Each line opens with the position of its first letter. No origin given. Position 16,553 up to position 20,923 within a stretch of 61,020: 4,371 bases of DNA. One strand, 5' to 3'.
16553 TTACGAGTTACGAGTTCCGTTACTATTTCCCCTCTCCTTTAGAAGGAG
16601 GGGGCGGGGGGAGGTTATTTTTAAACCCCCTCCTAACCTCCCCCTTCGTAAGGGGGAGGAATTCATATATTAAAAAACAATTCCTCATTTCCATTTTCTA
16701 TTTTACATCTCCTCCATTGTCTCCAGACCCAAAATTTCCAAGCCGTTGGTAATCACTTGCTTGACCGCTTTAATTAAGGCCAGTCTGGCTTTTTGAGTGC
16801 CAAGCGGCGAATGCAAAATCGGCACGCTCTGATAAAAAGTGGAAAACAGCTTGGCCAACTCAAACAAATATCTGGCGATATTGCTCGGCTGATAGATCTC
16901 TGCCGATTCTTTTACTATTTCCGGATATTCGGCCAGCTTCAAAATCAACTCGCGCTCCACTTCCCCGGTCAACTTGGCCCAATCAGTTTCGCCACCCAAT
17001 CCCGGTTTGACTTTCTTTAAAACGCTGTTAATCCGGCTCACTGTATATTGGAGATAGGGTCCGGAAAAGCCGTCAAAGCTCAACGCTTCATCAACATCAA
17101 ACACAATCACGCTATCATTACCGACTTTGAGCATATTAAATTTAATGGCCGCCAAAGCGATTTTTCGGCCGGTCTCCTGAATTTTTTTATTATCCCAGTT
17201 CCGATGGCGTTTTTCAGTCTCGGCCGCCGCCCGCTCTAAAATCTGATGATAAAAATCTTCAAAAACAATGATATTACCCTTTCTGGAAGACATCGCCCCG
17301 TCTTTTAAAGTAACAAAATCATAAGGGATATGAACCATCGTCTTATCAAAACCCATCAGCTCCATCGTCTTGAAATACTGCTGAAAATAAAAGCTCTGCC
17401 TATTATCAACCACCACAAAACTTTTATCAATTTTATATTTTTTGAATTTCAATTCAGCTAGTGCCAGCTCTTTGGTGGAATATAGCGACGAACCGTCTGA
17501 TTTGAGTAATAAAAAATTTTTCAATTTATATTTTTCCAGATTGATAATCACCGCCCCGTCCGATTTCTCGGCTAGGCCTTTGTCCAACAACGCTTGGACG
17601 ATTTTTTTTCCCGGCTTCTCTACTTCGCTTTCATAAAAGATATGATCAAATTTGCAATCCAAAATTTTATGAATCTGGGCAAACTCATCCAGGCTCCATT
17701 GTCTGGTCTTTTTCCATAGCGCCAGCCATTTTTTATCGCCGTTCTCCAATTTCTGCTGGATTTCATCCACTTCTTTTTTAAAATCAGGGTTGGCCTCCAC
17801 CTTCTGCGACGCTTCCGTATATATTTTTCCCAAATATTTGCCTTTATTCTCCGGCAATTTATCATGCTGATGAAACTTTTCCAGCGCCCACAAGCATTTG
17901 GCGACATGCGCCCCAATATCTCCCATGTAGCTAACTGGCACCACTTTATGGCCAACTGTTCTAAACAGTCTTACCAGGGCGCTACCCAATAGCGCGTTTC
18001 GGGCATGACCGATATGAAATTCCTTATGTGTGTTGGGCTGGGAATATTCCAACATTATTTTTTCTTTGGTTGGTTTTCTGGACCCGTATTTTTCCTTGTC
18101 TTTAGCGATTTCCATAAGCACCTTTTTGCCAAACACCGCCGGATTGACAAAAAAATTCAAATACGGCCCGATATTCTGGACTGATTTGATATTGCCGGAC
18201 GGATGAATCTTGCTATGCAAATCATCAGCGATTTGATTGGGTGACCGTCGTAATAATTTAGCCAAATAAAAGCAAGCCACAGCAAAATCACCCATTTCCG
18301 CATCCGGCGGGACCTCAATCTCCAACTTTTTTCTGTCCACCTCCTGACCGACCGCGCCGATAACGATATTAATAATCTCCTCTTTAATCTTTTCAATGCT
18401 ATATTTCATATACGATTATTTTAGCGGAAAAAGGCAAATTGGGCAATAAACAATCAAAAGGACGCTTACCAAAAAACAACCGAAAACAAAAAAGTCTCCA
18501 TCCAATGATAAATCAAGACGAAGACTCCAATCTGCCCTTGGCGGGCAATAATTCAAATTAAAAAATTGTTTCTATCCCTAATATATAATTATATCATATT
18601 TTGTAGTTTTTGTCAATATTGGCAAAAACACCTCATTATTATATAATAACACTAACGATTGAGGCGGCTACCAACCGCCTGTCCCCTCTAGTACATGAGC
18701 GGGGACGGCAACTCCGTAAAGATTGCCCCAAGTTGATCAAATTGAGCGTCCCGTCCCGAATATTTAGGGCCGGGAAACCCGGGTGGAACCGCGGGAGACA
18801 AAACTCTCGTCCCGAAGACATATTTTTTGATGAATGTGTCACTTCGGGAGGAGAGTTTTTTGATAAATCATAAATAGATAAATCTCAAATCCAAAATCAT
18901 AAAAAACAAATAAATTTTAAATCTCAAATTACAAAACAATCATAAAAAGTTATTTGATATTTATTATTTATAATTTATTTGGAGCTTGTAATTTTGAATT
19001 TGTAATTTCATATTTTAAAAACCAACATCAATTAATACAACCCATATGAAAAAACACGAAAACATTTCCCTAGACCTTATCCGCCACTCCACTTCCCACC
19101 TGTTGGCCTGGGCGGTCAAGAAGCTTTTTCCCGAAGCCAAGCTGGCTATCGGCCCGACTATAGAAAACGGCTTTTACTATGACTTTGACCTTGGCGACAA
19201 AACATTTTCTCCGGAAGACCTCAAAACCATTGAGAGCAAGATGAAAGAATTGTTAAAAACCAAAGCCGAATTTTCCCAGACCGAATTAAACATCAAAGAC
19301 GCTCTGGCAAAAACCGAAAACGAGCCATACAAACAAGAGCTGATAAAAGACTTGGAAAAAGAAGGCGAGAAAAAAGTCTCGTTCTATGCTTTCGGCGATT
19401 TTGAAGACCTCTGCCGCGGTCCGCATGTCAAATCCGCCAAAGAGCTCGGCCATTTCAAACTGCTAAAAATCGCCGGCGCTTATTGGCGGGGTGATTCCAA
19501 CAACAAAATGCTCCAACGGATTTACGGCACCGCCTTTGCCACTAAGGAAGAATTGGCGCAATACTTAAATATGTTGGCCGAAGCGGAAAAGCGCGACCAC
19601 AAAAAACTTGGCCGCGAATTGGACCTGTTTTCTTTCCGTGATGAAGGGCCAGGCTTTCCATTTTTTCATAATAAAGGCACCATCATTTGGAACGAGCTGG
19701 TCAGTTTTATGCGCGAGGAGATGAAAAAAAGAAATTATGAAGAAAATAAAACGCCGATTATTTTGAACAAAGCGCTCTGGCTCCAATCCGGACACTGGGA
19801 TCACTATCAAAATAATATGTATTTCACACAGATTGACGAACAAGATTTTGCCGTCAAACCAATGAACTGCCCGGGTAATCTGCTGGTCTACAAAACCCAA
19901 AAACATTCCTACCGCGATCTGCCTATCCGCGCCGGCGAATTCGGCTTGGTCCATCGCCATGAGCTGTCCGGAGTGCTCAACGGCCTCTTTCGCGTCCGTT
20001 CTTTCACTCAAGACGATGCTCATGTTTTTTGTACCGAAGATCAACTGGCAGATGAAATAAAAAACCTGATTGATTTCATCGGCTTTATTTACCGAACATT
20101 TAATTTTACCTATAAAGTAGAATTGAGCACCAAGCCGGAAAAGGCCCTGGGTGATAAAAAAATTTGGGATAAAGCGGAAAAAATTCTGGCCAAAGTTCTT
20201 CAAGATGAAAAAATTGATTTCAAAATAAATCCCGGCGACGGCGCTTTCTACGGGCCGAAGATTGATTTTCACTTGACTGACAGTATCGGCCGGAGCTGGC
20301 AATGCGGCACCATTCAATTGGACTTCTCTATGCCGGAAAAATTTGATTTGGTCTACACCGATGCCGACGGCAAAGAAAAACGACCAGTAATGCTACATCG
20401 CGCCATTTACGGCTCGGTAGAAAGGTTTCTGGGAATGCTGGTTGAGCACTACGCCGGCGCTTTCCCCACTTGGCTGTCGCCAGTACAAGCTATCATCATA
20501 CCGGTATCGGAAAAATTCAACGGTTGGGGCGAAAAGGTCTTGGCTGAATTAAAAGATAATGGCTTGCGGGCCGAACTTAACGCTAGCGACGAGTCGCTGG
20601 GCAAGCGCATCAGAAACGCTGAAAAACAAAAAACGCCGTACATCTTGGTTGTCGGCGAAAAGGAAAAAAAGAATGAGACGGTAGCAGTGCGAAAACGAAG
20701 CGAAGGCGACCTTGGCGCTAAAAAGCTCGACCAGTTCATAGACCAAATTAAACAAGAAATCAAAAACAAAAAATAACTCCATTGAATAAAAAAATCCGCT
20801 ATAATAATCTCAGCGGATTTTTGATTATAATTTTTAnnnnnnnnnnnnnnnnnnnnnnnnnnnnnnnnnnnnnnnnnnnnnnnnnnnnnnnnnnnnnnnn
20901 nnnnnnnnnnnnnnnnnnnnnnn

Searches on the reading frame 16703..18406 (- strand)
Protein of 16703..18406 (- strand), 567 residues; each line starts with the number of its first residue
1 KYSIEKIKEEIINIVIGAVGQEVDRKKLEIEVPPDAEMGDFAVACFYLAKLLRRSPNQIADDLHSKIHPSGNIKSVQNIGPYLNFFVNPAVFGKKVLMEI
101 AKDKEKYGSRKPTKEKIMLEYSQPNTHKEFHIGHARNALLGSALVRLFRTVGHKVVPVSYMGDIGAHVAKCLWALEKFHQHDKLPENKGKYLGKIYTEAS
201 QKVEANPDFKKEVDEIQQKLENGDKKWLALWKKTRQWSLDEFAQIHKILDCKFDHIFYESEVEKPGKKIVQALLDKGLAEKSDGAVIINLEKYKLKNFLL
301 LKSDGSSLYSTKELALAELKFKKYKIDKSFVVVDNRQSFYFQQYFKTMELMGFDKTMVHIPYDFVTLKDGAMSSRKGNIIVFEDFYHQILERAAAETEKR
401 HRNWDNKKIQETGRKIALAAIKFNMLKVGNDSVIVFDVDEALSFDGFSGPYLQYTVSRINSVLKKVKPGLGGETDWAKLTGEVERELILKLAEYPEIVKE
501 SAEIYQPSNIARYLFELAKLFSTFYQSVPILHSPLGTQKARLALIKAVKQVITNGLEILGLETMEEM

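Call 35: search_protein_families(library=pfam, proteins=[window:16703-18406:-], max_evalue=0.00001)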
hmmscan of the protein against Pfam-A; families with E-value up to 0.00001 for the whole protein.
window:16703-18406:- (567 aa): 3 families
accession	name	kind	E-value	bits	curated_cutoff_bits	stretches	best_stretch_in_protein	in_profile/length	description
PF00750.26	tRNA-synt_1d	-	1e-51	176.4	23.3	1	100-427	5-338/349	tRNA synthetases class I (R), catalytic domain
PF05746.21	DALR_1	-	2.8e-32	111.7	22.3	1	452-567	1-117/117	DALR anticodon binding domain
PF03485.21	Arg_tRNA_synt_N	-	1.8e-15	57.7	21.5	1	6-87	2-85/85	Arginyl tRNA synthetase N terminal domain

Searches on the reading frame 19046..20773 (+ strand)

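Call 35: search_protein_families(library=pfam, proteins=[window:19046-20773:+], max_evalue=0.00001)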
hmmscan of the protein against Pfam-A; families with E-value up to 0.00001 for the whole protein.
window:19046-20773:+ (576 aa): 3 families
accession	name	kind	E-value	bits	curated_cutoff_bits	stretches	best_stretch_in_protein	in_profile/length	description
PF00587.30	tRNA-synt_2b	-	2.8e-45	155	29.3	1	262-469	4-179/179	tRNA synthetase class II core domain (G, H, P, S and T)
PF03129.25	HGTP_anticodon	-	4.1e-22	78.6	21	1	481-570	1-93/94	Anticodon binding domain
PF07973.19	tRNA_SAD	-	5.1e-16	58.8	24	1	111-160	1-44/44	Threonyl and Alanyl tRNA synthetase second additional domain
